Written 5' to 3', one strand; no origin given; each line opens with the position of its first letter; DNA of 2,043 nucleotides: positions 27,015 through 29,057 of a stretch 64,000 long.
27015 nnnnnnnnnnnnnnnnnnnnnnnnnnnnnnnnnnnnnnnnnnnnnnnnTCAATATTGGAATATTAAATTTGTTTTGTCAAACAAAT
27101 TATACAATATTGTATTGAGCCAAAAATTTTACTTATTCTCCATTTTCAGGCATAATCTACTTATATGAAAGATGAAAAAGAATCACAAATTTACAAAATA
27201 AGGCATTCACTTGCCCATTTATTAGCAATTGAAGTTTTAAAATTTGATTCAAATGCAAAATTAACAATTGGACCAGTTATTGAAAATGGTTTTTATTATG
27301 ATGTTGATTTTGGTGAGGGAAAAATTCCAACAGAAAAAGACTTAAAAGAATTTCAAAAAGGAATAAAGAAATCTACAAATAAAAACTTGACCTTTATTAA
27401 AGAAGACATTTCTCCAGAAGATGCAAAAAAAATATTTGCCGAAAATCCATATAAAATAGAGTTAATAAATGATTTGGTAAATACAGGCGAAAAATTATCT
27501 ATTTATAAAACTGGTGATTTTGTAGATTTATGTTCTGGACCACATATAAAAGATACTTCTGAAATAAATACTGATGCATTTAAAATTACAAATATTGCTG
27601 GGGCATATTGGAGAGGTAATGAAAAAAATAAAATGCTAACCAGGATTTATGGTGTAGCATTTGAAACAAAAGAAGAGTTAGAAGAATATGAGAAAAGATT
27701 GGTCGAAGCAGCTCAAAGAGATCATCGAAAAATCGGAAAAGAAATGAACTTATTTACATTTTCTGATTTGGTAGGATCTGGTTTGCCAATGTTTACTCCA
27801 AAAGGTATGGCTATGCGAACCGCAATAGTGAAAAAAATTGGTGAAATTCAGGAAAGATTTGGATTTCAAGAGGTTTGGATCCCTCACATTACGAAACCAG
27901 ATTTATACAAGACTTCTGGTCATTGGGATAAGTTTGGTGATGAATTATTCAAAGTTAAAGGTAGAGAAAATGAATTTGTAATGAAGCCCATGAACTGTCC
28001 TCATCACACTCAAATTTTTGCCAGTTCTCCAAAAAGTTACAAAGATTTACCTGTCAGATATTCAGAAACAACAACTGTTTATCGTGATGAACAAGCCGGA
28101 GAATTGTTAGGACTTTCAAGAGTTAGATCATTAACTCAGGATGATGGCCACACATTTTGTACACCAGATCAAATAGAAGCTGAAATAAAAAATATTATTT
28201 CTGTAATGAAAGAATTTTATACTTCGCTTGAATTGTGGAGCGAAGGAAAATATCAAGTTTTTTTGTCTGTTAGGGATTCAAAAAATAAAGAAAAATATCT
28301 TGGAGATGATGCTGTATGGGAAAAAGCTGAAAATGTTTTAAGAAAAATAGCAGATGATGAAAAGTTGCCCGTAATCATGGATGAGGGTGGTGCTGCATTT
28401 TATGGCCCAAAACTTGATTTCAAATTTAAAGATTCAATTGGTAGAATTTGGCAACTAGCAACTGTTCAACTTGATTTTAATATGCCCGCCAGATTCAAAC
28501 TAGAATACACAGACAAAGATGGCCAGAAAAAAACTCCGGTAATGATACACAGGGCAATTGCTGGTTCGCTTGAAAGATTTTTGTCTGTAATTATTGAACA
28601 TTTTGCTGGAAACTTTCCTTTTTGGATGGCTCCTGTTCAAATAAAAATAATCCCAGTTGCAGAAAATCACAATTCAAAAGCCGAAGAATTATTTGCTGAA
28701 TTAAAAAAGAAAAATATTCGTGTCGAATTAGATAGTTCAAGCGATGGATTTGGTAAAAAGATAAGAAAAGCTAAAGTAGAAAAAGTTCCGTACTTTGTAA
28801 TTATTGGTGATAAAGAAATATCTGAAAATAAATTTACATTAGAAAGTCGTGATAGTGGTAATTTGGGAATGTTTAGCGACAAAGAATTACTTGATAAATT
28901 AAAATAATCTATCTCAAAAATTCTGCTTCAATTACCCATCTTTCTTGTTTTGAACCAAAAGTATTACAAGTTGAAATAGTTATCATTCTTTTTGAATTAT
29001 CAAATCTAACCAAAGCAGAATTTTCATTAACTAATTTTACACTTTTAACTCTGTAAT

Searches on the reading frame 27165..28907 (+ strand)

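Call 10: search_protein_families(library=pfam, proteins=[window:27165-28907:+], max_evalue=0.00001)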
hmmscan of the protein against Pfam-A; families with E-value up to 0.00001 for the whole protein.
window:27165-28907:+ (580 aa): 3 families
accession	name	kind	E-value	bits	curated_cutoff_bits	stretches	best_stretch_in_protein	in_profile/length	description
PF00587.30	tRNA-synt_2b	-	4.1e-44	151.2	29.3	1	262-480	1-179/179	tRNA synthetase class II core domain (G, H, P, S and T)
PF03129.25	HGTP_anticodon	-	4.2e-20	72.1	21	1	492-580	1-92/94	Anticodon binding domain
PF07973.19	tRNA_SAD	-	1.2e-14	54.4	24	1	112-162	2-44/44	Threonyl and Alanyl tRNA synthetase second additional domain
